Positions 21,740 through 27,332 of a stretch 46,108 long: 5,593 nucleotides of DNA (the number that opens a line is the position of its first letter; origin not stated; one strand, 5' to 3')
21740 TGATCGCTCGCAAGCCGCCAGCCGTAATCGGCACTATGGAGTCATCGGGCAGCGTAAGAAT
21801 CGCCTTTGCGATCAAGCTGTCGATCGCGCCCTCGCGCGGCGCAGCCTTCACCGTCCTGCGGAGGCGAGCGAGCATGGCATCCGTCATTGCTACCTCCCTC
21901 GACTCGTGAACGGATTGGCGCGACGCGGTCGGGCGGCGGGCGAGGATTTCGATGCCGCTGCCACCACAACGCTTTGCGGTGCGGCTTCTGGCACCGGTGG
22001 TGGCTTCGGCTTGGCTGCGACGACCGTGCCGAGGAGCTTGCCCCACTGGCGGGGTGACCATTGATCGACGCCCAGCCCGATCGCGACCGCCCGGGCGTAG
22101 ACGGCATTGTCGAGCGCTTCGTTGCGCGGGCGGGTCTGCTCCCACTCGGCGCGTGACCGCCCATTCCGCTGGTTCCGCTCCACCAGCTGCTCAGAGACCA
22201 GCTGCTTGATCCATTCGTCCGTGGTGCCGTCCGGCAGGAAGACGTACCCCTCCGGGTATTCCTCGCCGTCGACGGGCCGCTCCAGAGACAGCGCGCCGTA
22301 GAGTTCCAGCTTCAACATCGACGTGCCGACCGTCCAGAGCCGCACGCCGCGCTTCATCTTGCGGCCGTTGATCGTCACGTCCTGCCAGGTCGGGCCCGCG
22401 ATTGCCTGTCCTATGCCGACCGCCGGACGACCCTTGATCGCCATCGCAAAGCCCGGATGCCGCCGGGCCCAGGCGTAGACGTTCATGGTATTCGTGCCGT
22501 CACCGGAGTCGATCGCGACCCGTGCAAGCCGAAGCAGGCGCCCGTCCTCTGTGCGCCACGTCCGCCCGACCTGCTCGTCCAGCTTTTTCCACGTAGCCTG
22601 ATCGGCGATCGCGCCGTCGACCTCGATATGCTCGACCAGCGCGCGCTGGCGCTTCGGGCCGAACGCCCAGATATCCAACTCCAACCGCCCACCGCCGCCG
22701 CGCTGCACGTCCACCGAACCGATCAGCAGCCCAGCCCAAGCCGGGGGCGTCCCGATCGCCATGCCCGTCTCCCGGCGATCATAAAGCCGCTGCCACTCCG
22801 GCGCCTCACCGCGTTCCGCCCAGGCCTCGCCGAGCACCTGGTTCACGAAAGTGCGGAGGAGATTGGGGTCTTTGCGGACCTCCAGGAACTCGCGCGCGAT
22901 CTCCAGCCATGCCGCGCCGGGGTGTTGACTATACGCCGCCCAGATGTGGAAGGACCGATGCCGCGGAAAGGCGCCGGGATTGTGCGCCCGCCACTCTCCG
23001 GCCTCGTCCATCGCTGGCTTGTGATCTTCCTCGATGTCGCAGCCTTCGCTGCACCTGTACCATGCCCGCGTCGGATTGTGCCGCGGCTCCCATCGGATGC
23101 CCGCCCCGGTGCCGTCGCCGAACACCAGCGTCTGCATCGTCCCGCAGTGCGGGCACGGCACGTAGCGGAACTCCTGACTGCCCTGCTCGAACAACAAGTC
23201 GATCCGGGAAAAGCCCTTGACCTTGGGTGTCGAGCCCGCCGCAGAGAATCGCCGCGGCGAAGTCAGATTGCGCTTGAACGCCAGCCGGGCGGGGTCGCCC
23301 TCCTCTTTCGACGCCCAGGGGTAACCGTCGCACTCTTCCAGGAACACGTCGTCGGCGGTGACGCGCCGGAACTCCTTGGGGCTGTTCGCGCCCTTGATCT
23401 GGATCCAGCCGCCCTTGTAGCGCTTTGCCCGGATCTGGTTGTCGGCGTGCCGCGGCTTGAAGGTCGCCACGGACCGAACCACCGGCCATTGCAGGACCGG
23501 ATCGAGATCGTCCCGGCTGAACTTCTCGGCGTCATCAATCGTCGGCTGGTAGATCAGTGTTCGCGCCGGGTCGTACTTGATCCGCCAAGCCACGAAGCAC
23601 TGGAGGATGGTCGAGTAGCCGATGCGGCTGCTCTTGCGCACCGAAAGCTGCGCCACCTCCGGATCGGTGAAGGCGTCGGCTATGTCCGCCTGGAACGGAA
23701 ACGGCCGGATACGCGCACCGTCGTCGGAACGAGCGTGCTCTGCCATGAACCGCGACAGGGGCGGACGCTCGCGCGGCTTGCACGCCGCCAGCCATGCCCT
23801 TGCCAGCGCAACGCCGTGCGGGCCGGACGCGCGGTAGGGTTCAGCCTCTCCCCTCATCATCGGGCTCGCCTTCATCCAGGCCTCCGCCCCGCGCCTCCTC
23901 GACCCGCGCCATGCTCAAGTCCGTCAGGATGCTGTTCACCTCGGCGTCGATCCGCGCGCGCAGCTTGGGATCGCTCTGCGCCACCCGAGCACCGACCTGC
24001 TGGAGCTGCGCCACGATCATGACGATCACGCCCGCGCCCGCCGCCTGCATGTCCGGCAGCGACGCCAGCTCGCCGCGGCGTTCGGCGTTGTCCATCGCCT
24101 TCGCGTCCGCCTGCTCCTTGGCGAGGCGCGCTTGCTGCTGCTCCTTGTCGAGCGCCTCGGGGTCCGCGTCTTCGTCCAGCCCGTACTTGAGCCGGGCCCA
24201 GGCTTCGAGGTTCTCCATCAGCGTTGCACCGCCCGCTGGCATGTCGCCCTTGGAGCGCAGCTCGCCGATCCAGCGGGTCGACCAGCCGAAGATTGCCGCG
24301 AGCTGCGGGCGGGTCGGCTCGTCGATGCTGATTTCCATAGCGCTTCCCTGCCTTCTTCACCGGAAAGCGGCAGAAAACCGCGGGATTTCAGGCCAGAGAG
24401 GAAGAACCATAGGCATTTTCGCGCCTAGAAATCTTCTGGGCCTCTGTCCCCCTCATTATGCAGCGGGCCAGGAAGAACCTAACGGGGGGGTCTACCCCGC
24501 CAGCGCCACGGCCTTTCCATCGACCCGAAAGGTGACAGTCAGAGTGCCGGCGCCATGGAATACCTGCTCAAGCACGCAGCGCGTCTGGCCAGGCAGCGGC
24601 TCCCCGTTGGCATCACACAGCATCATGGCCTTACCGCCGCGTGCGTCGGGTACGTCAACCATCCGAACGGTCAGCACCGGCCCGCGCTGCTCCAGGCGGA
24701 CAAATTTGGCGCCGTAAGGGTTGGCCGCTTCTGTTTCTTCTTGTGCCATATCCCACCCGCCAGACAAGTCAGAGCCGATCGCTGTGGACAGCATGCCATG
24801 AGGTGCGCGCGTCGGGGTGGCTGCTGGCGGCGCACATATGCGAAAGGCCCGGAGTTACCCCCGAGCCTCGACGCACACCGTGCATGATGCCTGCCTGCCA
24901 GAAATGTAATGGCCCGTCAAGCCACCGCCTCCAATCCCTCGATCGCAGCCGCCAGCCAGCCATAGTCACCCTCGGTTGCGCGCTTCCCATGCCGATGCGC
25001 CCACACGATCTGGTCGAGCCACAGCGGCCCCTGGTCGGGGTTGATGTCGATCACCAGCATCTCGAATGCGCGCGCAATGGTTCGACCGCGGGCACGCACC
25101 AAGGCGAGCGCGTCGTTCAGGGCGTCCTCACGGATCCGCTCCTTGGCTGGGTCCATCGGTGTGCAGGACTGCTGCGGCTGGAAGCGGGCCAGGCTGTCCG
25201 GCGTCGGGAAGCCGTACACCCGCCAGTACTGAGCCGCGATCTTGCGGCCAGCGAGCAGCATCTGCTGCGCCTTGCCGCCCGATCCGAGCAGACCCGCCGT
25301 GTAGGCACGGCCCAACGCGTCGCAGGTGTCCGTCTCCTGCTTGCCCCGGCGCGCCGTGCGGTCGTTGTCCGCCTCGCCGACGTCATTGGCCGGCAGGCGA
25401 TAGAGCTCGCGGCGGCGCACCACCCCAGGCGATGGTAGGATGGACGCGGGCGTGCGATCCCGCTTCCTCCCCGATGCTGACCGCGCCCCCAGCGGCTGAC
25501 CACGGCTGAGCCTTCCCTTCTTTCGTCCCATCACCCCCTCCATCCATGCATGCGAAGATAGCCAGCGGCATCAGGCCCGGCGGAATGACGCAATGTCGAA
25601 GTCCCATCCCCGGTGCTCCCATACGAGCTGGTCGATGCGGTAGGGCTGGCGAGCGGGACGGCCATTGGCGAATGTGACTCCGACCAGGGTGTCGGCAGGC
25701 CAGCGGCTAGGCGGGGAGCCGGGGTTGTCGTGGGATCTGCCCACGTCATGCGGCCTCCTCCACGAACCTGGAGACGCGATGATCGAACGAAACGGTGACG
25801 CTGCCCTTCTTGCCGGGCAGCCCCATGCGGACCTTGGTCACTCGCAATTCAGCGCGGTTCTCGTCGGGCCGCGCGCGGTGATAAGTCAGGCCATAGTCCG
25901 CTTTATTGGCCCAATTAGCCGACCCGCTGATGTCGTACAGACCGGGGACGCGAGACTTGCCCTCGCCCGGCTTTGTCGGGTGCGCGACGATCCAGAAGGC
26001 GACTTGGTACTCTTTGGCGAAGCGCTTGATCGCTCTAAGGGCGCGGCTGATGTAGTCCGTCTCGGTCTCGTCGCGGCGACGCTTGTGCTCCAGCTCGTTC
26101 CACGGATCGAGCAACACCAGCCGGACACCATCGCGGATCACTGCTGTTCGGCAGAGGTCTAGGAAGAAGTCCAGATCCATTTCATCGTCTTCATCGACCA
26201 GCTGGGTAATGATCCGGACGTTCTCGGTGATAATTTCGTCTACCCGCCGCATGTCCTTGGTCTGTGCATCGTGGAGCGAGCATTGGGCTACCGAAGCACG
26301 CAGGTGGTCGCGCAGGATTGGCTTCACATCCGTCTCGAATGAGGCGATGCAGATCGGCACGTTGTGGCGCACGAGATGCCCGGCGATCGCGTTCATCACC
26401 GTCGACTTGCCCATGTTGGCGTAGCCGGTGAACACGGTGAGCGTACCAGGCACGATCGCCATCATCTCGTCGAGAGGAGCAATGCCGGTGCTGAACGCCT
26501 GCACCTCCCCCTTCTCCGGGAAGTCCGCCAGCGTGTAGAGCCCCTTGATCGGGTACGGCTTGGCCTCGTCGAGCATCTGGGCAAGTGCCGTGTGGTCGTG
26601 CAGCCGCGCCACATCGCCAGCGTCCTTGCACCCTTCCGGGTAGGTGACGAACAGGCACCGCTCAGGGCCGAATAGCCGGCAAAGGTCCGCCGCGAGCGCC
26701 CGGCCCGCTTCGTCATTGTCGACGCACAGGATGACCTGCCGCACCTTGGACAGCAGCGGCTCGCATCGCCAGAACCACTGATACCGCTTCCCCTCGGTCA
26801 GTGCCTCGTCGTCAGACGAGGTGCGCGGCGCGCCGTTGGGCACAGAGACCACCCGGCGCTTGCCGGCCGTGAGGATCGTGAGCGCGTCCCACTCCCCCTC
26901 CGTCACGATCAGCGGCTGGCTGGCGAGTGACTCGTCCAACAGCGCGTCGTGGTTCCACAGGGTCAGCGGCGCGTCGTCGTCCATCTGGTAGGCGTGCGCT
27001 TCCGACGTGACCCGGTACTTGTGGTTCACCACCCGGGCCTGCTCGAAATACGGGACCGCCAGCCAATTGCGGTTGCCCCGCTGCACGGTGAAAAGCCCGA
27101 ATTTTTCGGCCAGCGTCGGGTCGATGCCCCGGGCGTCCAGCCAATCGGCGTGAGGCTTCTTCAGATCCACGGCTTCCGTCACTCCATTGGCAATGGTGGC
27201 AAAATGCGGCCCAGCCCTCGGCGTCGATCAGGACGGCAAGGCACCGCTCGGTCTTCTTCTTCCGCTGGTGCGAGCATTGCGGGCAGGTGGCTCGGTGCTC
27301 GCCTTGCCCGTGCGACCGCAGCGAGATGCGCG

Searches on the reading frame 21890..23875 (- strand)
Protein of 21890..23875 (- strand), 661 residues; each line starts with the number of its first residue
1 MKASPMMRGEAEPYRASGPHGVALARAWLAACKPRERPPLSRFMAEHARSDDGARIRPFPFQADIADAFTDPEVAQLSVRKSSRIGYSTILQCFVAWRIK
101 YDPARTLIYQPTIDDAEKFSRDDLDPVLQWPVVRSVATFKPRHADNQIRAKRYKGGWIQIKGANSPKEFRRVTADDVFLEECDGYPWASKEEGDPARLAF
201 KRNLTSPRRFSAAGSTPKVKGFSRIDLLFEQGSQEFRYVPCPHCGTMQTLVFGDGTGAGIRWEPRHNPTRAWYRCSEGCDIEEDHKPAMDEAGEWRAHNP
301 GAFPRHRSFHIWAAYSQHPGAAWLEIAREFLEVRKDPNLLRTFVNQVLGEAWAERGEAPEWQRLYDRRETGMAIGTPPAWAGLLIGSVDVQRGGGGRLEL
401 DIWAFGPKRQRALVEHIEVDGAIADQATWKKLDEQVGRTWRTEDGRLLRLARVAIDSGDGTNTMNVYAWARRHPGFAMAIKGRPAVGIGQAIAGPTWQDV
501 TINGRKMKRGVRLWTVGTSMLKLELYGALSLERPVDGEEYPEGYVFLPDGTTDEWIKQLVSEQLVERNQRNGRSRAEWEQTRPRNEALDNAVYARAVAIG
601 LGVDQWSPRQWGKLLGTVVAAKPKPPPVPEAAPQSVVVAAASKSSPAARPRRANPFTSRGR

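Call 78: search_protein_families(library=phrogs, proteins=[window:21890-23875:-], max_evalue=0.001)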
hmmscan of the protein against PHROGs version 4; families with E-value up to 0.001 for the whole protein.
window:21890-23875:- (661 aa): 9 families
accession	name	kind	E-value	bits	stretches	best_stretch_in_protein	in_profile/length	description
phrog_15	-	head and packaging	1.2e-184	617.9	1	24-657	341-978/1330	terminase large subunit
phrog_21311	-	head and packaging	1.1e-37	131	1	110-308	1-202/218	terminase large subunit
phrog_3028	-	unknown function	7e-30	105.4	1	432-623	1-177/203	-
phrog_16406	-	unknown function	2.7e-29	103.3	1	238-597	21-381/601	-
phrog_15657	-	unknown function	8.4e-28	98.5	1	303-522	24-228/230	-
phrog_675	-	head and packaging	2.2e-20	73.4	1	60-354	45-330/576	terminase large subunit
phrog_4145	-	head and packaging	7.7e-15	55.8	1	55-203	50-201/209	terminase large subunit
phrog_3925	-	head and packaging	2.8e-06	28.1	1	43-126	51-133/150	terminase large subunit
phrog_37509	-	unknown function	1.8e-05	25.8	1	504-614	25-131/189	-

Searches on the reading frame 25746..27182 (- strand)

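Call 78: search_protein_families(library=phrogs, proteins=[window:25746-27182:-], max_evalue=0.001)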
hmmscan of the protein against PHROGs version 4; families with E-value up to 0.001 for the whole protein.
window:25746-27182:- (478 aa): 7 families
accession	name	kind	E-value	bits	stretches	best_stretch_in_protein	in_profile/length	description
phrog_239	-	DNA, RNA and nucleotide metabolism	4.6e-78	265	1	5-476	108-599/801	DNA primase/helicase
phrog_19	-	DNA, RNA and nucleotide metabolism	1.2e-26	94.8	1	223-476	328-581/621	DnaB-like replicative helicase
phrog_5482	-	unknown function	2.8e-23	83.2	1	218-473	18-296/341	-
phrog_18375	-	DNA, RNA and nucleotide metabolism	1e-16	61.4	1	229-463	358-601/644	DNA primase/helicase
phrog_47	-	DNA, RNA and nucleotide metabolism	6.1e-10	39.3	1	9-193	148-323/947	DNA primase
phrog_849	-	DNA, RNA and nucleotide metabolism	4.2e-08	33.6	1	12-171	150-311/435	DNA primase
phrog_243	-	DNA, RNA and nucleotide metabolism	1.1e-07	32.1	1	240-475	29-267/273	DnaB-like replicative helicase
